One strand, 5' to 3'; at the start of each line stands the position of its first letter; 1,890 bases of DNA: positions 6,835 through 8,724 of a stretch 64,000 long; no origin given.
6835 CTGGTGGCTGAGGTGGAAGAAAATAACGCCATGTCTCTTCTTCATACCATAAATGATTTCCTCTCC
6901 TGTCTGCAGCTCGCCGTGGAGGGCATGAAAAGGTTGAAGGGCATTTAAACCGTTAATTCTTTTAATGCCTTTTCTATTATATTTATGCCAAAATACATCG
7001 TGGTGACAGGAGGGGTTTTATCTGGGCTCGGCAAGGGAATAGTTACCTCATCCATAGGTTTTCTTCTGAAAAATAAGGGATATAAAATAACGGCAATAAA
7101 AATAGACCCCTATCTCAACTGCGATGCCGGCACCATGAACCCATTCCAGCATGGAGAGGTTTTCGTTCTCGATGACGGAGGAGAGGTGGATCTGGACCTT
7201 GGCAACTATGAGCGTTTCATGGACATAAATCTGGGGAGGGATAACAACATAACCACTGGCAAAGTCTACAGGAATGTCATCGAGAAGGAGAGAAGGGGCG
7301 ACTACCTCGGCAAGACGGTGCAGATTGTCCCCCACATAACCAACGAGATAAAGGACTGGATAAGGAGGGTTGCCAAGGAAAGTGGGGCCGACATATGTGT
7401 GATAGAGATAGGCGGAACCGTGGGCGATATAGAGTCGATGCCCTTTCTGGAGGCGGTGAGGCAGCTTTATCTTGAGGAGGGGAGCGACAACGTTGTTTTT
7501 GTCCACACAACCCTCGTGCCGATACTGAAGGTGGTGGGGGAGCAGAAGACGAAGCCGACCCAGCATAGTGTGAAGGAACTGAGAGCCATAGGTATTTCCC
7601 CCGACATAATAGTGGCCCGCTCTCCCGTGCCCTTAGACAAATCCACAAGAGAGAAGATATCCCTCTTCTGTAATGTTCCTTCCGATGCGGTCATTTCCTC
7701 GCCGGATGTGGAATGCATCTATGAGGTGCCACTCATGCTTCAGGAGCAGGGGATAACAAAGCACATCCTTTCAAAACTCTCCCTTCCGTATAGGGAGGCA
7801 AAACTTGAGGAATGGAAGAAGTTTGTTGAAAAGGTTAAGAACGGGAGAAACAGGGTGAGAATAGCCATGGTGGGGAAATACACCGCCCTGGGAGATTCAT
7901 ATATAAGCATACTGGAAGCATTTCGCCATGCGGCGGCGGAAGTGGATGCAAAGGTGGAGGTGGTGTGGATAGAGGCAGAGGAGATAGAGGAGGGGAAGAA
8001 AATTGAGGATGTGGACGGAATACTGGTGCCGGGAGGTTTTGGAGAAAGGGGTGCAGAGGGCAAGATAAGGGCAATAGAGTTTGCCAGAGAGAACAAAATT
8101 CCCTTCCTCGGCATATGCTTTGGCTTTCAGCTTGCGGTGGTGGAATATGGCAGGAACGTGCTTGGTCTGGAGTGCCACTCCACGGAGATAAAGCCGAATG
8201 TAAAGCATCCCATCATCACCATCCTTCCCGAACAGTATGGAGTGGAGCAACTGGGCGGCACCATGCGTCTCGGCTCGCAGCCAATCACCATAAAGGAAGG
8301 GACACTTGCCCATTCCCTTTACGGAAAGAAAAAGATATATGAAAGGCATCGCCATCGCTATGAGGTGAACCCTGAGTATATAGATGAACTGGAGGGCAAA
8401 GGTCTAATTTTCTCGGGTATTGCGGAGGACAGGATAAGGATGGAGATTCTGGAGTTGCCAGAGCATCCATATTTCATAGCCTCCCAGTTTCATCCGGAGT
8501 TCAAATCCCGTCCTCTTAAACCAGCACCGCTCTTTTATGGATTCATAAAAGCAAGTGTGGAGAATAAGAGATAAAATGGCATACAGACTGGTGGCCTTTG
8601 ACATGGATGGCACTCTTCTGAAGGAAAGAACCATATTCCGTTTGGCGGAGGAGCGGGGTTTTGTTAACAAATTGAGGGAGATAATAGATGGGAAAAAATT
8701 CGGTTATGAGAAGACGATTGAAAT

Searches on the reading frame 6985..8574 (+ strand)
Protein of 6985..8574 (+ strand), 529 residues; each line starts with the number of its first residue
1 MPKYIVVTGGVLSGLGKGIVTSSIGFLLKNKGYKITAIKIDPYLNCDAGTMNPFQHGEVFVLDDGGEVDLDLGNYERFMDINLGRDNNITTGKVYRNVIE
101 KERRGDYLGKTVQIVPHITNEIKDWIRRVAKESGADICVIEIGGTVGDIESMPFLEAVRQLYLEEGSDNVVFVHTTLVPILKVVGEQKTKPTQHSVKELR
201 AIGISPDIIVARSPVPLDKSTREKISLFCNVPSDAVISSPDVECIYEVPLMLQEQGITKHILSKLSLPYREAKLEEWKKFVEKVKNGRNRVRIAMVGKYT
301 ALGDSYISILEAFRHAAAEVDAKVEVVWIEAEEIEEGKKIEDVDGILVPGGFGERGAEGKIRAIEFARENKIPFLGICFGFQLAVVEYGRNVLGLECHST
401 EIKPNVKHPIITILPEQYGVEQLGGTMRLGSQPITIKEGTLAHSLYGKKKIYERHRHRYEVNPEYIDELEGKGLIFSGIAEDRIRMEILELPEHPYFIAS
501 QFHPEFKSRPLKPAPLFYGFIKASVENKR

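Call 13: search_protein_families(library=pfam, proteins=[window:6985-8574:+], max_evalue=0.001)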
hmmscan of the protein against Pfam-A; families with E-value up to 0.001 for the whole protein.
window:6985-8574:+ (529 aa): 3 families
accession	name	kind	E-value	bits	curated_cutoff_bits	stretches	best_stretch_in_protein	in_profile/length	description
PF06418.20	CTP_synth_N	-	5.3e-131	436.2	26.1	1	3-267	1-265/265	CTP synthase N-terminus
PF00117.34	GATase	-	4.6e-42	144.3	22.8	1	303-522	3-189/190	Glutamine amidotransferase class-I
PF07722.19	Peptidase_C26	-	3.2e-09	37.3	20.5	1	363-505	97-219/219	Peptidase C26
